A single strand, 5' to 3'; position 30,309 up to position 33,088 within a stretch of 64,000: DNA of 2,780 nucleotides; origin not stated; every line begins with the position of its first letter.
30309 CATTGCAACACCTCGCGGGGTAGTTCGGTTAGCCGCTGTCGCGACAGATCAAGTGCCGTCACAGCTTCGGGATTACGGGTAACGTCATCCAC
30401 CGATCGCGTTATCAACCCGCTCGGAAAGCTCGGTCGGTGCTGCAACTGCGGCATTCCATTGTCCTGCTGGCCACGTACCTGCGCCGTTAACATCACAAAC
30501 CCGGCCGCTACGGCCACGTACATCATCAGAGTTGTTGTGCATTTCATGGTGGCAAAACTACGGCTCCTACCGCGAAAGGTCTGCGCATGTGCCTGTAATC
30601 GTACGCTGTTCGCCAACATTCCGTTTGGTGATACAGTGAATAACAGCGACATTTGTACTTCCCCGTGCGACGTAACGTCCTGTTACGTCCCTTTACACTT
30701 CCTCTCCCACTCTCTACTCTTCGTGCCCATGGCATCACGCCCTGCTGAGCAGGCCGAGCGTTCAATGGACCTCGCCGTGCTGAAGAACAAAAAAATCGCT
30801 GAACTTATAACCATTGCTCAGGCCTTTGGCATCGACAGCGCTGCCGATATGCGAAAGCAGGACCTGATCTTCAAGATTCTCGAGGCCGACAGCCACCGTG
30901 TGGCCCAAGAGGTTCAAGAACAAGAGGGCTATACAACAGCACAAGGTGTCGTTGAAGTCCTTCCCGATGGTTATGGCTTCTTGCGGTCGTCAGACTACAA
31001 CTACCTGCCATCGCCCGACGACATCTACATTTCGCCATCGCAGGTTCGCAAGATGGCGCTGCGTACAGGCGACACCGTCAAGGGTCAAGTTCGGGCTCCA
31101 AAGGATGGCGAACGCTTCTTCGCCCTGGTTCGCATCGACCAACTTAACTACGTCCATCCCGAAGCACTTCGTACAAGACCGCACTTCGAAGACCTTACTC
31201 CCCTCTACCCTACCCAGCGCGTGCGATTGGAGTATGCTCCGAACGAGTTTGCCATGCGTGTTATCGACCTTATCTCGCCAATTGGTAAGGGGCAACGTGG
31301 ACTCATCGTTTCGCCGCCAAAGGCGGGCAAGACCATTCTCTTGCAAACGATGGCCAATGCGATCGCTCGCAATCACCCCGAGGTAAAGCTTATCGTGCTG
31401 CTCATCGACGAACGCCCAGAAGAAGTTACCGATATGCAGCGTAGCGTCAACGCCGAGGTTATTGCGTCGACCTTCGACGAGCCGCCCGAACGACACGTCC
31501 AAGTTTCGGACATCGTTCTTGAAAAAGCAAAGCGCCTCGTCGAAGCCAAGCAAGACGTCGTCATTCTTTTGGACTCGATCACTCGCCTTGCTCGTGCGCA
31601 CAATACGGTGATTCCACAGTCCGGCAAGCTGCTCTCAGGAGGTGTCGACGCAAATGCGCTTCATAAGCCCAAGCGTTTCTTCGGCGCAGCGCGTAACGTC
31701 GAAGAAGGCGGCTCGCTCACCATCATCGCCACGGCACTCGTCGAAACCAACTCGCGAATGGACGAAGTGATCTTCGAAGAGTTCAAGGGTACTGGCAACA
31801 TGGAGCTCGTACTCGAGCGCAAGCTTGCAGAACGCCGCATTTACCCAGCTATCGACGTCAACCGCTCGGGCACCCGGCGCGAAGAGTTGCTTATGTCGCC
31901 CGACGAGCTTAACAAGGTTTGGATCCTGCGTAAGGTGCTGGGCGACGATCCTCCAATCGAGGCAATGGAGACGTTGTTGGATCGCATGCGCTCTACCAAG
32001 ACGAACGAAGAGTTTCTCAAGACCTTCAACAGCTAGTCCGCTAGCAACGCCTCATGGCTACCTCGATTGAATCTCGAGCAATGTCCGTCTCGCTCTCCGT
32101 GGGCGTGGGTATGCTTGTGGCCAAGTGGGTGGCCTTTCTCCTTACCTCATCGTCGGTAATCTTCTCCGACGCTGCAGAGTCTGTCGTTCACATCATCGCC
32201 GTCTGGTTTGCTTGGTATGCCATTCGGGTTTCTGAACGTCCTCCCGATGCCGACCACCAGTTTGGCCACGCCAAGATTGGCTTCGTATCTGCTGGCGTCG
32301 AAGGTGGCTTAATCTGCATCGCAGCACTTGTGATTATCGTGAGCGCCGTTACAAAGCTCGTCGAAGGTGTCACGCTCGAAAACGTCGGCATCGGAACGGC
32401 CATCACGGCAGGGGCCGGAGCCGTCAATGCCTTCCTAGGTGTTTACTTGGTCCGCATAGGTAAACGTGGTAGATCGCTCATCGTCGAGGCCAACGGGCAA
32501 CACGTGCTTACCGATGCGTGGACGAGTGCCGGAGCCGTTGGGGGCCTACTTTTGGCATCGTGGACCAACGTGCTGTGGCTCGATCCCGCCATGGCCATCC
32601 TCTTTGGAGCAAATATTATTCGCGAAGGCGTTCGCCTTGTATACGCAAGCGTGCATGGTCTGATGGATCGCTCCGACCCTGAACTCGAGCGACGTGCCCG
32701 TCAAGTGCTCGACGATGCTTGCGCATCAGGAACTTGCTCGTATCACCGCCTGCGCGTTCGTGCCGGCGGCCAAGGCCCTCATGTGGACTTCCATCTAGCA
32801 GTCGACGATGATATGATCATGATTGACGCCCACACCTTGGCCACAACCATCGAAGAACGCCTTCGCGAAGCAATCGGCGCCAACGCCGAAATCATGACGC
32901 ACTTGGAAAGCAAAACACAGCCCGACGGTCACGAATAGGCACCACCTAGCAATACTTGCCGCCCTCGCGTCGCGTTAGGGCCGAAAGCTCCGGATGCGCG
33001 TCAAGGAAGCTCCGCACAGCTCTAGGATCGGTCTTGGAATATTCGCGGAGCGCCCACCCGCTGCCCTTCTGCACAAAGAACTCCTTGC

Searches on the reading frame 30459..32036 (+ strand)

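Call 59: search_protein_families(library=pfam, proteins=[window:30459-32036:+], max_evalue=0.00001)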
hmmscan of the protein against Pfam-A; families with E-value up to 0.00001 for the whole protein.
window:30459-32036:+ (525 aa): 3 families
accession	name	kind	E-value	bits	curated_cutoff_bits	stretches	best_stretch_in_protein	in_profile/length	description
PF07497.18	Rho_RNA_bind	-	9.6e-32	109.1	27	1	162-235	2-73/73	Rho termination factor, RNA-binding domain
PF00006.31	ATP-synt_ab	-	4.4e-28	98.8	29.5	1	266-470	2-211/213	ATP synthase alpha/beta family, nucleotide-binding domain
PF07498.18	Rho_N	-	2.5e-13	50.2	24.9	1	108-144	2-38/43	Rho termination factor, N-terminal domain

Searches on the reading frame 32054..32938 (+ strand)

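Call 59: search_protein_families(library=pfam, proteins=[window:32054-32938:+], max_evalue=0.00001)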
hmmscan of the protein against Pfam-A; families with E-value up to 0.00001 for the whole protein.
window:32054-32938:+ (294 aa): 2 families
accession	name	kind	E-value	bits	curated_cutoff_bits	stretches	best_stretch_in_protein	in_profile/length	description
PF01545.26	Cation_efflux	-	1.2e-34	120.3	26.6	1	12-204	3-198/198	Cation efflux family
PF16916.11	ZT_dimer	-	4.8e-15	55.8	26.7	1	216-286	10-77/78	Dimerisation domain of Zinc Transporter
